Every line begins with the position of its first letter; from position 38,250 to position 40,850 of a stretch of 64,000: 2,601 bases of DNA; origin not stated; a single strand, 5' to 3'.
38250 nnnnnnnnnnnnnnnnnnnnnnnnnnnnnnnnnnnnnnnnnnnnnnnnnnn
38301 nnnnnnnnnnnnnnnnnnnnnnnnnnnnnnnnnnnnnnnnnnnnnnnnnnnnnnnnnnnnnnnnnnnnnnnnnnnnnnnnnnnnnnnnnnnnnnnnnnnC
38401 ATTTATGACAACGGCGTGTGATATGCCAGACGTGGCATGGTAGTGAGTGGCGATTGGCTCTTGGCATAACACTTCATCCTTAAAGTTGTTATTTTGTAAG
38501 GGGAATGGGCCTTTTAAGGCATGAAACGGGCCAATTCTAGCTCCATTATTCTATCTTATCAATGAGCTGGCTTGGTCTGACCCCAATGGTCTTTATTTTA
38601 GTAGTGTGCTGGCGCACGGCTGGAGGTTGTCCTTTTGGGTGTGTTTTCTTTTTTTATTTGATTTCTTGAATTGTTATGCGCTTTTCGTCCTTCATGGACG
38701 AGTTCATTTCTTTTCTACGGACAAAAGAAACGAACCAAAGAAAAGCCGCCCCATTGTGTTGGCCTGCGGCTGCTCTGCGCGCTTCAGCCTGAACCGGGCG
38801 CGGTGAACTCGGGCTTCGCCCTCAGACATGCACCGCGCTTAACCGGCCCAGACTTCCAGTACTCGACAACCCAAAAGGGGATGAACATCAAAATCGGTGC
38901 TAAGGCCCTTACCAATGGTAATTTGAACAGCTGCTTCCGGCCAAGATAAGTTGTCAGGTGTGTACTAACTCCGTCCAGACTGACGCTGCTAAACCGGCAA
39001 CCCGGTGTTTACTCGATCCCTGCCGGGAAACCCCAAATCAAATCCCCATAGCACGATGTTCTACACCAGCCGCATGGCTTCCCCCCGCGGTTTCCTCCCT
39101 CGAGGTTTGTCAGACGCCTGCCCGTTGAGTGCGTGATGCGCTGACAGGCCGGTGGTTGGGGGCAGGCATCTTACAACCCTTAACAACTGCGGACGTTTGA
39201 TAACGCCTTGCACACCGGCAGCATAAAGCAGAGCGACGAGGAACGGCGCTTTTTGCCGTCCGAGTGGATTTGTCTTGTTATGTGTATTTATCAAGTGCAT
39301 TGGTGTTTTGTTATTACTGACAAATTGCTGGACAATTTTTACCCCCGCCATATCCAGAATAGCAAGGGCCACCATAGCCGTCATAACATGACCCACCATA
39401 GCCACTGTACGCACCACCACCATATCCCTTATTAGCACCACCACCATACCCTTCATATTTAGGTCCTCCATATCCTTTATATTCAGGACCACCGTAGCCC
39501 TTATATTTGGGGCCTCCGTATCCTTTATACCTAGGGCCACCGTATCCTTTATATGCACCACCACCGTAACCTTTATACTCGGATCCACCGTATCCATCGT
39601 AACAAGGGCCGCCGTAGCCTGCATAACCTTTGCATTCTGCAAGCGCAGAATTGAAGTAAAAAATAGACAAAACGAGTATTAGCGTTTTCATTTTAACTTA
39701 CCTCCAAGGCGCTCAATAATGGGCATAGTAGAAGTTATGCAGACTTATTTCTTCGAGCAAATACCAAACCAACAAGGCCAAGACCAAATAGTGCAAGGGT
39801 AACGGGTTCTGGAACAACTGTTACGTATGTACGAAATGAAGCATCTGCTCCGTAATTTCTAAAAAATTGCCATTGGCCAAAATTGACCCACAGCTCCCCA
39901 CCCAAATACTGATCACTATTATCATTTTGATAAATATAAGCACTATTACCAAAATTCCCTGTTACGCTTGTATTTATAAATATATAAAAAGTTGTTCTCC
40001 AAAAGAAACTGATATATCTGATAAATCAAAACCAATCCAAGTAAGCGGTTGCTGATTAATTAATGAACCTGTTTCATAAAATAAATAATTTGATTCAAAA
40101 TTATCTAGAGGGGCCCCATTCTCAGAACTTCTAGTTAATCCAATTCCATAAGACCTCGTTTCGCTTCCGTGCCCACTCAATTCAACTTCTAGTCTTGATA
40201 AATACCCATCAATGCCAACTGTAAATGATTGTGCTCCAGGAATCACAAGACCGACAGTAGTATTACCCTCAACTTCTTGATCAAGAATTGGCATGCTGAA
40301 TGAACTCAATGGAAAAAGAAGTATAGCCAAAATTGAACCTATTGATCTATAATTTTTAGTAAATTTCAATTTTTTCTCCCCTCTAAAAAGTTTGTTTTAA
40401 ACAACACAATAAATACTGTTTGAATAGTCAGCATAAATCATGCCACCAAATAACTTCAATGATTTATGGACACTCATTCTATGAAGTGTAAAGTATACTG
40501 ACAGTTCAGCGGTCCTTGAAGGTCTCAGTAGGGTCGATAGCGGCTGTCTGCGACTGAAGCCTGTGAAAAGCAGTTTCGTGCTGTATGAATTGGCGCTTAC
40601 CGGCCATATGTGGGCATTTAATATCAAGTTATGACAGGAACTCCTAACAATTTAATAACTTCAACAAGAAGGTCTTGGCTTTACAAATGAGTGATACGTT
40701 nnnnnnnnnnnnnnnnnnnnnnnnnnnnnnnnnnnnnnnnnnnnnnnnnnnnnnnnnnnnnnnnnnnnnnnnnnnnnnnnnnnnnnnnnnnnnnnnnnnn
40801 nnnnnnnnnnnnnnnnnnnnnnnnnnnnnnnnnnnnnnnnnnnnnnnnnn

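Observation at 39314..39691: Secreted protein built from about 11 tandem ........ octapeptide repeats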

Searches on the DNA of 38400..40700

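Call 69: search_rna_families(source=window, start=38400, end=40700, threshold=evalue, max_evalue=1)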
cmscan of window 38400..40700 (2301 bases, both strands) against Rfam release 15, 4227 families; matches with E-value up to 1: 1.
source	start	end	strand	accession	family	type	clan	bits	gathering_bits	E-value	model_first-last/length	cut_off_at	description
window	38564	38657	-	RF02158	NPPA-AS1_3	Gene; lncRNA;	-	17.5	55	0.59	1-108/108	no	NPPA antisense RNA 1 conserved region 3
